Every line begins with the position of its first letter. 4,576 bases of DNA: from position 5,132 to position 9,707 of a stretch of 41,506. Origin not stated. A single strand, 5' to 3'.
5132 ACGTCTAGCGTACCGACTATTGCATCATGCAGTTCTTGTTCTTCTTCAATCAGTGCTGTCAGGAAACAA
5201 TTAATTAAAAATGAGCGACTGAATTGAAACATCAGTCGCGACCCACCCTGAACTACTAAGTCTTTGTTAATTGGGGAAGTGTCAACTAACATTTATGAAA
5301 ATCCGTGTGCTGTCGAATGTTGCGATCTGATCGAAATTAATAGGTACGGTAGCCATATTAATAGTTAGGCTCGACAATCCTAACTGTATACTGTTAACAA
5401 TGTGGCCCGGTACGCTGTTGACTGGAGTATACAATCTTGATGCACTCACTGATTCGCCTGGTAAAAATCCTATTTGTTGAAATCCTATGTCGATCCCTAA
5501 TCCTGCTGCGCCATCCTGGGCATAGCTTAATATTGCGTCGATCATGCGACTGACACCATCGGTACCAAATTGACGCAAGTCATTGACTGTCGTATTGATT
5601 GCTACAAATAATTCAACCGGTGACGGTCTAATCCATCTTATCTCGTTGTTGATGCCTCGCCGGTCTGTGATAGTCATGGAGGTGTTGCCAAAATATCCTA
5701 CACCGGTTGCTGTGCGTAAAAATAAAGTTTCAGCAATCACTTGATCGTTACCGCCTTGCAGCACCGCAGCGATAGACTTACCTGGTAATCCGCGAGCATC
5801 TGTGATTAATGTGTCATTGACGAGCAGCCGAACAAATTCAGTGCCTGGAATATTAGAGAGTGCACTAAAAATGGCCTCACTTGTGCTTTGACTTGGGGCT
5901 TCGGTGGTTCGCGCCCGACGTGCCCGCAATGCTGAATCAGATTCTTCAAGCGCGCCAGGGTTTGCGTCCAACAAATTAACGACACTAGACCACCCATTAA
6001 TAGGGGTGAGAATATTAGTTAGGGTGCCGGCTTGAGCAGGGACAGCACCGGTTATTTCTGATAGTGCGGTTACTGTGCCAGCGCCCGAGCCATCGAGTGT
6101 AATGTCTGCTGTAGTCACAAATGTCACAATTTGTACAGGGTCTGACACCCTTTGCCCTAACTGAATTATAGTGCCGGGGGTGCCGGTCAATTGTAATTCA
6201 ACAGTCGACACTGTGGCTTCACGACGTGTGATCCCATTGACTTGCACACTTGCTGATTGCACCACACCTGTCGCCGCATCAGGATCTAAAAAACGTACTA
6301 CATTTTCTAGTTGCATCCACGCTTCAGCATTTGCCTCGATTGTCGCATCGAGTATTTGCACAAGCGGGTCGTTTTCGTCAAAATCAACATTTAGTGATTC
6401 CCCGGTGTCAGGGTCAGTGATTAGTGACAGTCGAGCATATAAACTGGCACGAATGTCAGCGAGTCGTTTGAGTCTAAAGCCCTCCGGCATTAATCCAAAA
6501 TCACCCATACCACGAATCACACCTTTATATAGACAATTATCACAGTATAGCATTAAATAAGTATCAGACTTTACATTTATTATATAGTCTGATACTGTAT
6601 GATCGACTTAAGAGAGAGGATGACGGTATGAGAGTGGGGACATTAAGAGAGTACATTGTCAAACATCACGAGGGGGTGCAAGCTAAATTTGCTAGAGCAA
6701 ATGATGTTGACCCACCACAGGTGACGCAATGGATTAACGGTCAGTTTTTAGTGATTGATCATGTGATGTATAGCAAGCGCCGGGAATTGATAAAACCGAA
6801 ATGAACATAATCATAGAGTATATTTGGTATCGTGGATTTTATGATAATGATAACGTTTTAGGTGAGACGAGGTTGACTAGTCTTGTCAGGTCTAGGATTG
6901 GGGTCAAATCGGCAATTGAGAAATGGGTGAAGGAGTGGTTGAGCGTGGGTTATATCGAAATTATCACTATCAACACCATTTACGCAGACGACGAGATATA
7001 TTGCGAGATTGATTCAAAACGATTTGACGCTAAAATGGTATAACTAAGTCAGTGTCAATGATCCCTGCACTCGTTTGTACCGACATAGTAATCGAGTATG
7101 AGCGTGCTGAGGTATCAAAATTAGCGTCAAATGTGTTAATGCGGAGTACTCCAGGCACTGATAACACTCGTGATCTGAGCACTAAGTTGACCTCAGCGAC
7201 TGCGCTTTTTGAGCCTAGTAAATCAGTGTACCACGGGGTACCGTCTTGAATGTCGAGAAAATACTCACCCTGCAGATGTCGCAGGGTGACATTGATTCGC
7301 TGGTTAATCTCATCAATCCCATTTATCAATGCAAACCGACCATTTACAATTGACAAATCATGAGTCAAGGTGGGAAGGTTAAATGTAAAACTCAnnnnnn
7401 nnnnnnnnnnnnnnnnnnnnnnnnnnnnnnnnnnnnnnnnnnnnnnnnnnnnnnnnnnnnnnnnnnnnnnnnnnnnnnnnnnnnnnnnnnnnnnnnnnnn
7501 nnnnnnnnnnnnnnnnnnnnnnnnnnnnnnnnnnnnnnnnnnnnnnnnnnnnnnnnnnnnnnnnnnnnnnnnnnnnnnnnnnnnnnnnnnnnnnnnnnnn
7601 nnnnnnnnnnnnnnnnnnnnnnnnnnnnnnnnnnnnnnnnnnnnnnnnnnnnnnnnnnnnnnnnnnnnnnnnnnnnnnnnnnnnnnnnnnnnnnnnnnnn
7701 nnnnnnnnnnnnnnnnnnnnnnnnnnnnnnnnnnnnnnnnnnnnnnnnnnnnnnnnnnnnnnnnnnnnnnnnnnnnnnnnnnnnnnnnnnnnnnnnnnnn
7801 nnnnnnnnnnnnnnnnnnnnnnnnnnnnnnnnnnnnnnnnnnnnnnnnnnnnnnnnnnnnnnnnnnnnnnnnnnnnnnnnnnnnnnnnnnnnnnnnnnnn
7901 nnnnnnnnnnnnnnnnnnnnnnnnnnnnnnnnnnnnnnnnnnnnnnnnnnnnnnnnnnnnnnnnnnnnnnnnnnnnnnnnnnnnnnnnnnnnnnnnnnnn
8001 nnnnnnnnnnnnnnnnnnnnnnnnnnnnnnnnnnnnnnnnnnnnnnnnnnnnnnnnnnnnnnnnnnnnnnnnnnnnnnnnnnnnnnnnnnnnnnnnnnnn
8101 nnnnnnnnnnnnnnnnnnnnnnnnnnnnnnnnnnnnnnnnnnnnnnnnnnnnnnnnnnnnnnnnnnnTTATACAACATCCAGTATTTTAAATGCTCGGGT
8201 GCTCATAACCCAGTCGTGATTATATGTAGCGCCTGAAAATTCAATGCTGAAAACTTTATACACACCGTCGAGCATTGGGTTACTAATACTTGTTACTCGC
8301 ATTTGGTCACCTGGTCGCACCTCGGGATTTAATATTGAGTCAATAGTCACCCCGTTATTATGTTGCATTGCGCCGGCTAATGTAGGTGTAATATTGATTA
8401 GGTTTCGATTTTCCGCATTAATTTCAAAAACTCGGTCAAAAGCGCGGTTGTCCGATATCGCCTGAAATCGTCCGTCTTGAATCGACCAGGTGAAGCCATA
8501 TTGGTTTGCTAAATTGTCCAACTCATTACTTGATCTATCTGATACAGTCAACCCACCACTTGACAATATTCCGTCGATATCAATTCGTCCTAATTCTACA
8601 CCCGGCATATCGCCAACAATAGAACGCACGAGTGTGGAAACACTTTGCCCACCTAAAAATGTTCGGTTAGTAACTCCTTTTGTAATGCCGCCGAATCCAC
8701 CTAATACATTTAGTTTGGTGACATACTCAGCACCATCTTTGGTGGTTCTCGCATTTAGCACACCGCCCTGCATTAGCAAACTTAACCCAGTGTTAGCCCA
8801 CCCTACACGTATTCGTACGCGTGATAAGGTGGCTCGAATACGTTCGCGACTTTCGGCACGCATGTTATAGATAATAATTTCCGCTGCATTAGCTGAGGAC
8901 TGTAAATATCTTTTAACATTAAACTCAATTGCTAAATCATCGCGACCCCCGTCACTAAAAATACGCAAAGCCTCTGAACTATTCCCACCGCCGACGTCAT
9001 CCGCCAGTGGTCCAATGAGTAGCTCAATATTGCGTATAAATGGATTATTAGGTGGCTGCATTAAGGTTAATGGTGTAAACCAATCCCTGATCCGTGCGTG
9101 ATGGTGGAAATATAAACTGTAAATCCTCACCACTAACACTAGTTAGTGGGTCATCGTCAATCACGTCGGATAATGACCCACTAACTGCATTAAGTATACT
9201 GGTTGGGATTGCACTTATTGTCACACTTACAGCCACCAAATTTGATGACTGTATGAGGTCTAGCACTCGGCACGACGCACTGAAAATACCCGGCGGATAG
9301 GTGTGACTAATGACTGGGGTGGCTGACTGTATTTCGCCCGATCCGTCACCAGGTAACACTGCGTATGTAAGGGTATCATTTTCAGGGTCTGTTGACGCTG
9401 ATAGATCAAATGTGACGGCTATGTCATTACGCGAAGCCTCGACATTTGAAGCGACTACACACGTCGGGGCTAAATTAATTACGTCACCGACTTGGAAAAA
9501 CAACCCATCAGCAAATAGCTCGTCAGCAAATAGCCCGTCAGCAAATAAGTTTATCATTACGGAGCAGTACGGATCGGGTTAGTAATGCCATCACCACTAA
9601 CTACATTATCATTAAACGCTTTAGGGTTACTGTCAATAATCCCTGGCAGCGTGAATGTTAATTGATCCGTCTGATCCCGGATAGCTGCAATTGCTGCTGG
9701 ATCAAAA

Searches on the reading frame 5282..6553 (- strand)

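Call 12: search_protein_families(library=pfam, proteins=[window:5282-6553:-], max_evalue=0.01)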
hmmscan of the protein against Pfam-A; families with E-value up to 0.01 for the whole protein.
window:5282-6553:- (423 aa): 1 family
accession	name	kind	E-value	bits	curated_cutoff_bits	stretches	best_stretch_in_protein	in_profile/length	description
PF04865.19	Baseplate_J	-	8.3e-18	65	21.1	1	106-227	13-136/255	Baseplate J-like protein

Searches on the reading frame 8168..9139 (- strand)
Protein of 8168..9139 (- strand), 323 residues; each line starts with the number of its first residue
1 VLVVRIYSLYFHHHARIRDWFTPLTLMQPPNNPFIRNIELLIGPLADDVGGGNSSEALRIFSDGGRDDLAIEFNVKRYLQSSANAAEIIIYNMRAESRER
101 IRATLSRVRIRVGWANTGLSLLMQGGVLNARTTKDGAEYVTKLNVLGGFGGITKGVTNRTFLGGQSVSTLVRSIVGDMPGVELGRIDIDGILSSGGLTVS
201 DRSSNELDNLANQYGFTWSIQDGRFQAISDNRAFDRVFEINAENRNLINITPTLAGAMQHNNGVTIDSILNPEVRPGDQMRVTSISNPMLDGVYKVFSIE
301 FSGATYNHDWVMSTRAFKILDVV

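Call 12: search_protein_families(library=pfam, proteins=[window:8168-9139:-], max_evalue=0.01)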
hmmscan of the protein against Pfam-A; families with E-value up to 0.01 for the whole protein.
window:8168-9139:- (323 aa): 1 family
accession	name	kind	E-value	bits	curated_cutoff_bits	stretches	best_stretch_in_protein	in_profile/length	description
PF22759.1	E217_GP41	-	1.4e-07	31.5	27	1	250-306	213-269/279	Baseplate hub gp41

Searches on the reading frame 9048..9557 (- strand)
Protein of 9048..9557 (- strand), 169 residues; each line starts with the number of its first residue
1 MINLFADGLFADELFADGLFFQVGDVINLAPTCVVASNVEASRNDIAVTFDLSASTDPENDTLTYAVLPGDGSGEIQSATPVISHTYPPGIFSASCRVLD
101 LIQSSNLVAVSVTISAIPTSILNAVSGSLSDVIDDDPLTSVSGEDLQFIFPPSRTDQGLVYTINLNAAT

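Call 12: search_protein_families(library=pfam, proteins=[window:9048-9557:-], max_evalue=0.01)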
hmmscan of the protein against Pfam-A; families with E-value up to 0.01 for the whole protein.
window:9048-9557:- (169 aa): 2 families
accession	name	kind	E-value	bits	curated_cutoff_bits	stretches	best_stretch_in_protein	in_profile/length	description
PF18911.6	PKD_4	-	5.1e-07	30.1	27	1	29-105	2-75/85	PKD domain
PF17963.7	Big_9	-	0.0089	17.3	23.6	0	29-77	2-51/89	Bacterial Ig domain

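Call 39: search_protein_families(library=padloc, proteins=[window:9048-9557:-], max_evalue=0.01)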
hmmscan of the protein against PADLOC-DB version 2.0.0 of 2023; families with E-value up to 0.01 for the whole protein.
window:9048-9557:- (169 aa): 0 families
